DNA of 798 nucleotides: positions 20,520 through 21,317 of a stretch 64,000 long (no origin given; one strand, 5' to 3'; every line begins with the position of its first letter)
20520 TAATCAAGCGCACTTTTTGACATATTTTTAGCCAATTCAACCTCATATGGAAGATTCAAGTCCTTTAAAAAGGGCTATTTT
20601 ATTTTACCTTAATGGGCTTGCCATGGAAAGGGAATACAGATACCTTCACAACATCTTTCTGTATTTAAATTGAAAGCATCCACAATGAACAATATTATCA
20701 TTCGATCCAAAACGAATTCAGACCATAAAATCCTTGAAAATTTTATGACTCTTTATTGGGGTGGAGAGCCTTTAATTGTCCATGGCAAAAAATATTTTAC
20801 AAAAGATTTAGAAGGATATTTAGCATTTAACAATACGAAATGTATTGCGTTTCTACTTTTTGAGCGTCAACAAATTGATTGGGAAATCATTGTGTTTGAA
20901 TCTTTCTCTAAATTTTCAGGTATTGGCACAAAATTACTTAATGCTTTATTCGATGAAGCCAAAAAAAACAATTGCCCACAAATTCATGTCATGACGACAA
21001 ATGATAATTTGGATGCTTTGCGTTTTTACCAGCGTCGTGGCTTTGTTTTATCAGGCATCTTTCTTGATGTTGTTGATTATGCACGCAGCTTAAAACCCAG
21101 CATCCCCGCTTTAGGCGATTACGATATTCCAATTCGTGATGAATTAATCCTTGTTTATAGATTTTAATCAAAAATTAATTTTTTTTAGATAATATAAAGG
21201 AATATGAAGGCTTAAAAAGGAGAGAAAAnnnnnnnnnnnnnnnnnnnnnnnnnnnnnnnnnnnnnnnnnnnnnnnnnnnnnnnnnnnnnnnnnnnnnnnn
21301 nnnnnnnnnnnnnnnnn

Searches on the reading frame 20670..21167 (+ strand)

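Call 20: search_protein_families(library=pfam, proteins=[window:20670-21167:+], max_evalue=0.01)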
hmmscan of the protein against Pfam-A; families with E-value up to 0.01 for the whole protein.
window:20670-21167:+ (165 aa): 4 families
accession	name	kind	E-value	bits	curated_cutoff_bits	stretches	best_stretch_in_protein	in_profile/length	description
PF00583.31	Acetyltransf_1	-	2e-09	38.2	20.7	1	45-125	31-116/116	Acetyltransferase (GNAT) family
PF13508.13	Acetyltransf_7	-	2e-07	31.7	27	1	50-126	6-83/84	Acetyltransferase (GNAT) domain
PF13673.13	Acetyltransf_10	-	9.7e-05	22.8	23.6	1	80-126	63-108/128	Acetyltransferase (GNAT) domain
PF13420.13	Acetyltransf_4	-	0.0013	19.3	24.3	1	64-134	72-143/155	Acetyltransferase (GNAT) domain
